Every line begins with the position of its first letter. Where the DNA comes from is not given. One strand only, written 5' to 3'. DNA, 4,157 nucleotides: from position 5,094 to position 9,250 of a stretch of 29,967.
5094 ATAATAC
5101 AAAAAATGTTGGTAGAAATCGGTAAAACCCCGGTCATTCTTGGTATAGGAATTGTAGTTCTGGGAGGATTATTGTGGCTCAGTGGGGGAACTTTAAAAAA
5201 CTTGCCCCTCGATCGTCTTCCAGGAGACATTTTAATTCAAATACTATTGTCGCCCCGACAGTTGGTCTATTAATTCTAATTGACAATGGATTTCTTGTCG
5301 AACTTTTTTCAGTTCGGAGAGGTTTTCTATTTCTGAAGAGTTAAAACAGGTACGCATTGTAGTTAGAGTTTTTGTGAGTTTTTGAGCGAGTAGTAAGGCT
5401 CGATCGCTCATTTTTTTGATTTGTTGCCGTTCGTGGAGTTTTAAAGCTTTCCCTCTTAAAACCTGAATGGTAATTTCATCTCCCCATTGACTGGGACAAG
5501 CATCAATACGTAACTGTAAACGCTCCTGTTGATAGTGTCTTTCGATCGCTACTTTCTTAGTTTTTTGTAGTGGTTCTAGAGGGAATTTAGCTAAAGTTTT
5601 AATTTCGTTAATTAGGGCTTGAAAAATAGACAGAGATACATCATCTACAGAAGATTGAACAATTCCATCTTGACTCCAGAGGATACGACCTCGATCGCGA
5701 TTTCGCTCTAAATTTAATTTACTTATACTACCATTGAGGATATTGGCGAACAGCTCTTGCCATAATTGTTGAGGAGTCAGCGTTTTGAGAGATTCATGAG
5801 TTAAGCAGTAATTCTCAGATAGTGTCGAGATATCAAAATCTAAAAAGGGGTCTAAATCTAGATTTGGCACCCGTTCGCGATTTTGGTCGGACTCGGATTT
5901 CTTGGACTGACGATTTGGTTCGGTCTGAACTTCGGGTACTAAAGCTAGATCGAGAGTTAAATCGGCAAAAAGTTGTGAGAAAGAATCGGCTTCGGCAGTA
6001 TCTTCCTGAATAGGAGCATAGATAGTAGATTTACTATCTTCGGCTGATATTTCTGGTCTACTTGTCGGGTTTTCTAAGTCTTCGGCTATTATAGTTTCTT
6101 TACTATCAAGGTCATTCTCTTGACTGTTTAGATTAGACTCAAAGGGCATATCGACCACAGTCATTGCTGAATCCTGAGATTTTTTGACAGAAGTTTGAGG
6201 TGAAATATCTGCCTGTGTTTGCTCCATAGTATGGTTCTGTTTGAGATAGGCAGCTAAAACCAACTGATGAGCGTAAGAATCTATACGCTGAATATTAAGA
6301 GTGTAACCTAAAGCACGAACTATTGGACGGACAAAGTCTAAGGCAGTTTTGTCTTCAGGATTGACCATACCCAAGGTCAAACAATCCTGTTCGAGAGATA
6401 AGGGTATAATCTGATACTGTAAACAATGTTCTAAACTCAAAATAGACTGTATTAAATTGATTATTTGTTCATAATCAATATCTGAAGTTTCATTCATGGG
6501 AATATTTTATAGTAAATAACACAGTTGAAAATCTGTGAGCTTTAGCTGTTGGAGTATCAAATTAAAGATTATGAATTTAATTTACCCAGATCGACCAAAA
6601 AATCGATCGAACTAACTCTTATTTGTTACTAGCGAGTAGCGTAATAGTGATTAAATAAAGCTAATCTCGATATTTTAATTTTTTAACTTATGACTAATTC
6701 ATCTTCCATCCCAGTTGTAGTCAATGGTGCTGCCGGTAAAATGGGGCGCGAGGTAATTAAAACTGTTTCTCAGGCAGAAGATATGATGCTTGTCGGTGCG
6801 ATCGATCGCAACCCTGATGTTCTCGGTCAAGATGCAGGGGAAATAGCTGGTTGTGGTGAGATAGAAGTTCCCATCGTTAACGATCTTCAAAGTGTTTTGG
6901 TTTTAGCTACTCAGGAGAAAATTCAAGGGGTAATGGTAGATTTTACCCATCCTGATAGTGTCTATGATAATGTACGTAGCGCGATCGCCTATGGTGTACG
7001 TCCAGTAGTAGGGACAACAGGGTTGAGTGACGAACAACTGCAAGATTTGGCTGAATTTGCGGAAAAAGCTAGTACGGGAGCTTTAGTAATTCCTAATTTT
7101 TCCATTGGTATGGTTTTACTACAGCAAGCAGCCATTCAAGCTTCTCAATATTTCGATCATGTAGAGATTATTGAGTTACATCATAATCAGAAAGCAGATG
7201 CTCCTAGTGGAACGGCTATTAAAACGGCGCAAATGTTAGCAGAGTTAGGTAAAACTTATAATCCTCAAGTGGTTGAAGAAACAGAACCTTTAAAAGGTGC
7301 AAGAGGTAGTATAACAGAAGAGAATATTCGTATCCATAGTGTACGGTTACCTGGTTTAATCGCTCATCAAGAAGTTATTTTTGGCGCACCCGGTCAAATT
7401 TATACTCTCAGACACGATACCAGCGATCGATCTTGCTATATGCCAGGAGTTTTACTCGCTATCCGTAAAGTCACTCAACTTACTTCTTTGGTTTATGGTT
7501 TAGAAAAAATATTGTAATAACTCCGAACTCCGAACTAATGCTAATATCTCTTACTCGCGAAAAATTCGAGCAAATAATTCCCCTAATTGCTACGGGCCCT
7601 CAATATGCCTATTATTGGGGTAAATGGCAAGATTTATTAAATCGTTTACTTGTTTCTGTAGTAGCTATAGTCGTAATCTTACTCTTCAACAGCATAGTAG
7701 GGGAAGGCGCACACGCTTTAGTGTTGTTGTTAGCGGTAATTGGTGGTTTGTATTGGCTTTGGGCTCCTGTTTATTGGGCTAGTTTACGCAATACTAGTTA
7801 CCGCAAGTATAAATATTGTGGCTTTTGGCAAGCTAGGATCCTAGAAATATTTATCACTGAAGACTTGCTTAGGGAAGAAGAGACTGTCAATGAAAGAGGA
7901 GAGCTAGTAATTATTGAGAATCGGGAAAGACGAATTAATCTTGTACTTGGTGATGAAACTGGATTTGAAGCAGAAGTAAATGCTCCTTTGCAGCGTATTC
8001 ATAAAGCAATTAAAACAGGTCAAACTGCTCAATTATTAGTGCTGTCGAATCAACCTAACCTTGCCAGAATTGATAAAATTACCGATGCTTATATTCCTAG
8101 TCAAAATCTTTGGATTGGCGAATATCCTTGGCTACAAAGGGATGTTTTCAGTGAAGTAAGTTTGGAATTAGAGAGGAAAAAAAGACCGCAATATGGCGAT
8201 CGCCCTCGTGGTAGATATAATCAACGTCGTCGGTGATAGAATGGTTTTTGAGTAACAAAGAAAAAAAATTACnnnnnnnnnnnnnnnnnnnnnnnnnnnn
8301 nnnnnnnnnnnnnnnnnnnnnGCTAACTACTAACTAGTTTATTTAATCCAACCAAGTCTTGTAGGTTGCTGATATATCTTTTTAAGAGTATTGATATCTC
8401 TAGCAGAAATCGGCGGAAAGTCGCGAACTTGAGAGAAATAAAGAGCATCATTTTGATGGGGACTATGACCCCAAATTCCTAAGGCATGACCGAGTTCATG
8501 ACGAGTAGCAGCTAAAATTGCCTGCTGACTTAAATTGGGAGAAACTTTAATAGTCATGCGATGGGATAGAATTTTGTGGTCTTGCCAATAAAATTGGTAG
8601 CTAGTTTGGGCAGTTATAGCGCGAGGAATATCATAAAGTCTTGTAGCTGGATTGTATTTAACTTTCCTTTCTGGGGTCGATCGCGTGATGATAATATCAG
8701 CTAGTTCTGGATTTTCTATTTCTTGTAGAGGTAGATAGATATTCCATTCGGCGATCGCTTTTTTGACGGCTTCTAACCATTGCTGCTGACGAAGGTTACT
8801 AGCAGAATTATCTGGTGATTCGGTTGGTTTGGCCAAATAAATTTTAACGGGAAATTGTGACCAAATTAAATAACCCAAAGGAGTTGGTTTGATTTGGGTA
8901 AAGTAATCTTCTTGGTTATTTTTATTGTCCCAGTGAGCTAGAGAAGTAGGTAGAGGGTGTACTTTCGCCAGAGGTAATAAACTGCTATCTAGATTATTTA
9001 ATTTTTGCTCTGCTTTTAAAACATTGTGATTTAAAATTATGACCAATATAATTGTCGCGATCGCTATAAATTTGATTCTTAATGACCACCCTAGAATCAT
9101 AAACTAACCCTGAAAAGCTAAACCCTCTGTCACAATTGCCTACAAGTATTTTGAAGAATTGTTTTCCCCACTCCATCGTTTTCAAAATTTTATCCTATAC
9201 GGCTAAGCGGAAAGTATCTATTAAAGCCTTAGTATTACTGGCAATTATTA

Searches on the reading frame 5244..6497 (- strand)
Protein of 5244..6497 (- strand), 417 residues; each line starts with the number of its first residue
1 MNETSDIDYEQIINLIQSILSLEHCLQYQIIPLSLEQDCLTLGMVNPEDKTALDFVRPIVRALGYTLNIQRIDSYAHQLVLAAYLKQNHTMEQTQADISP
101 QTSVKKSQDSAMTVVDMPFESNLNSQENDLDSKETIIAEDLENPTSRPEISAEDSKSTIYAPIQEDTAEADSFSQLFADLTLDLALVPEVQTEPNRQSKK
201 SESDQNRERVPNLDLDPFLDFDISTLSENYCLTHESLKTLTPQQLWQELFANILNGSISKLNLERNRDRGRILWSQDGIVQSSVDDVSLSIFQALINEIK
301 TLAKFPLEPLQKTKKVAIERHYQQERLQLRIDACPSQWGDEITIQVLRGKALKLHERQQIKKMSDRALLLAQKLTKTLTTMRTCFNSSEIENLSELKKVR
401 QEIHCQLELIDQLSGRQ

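Call 51: search_protein_families(library=pfam, proteins=[window:5244-6497:-])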
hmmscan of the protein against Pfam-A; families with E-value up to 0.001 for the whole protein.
window:5244-6497:- (417 aa): 2 families
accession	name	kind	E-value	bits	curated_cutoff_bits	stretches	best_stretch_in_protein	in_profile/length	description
PF05157.20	MshEN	-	3.6e-05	24.1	23.1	1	15-57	17-58/90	MshEN domain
PF00437.27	T2SSE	-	0.00014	21.1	24.9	1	245-375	11-139/370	Type II/IV secretion system protein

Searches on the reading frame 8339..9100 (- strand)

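Call 51: search_protein_families(library=pfam, proteins=[window:8339-9100:-])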
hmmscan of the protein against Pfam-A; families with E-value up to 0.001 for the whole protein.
window:8339-9100:- (253 aa): 1 family
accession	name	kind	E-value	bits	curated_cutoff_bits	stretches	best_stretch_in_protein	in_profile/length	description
PF00413.30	Peptidase_M10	-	0.00011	22.6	24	1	98-243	13-158/159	Matrixin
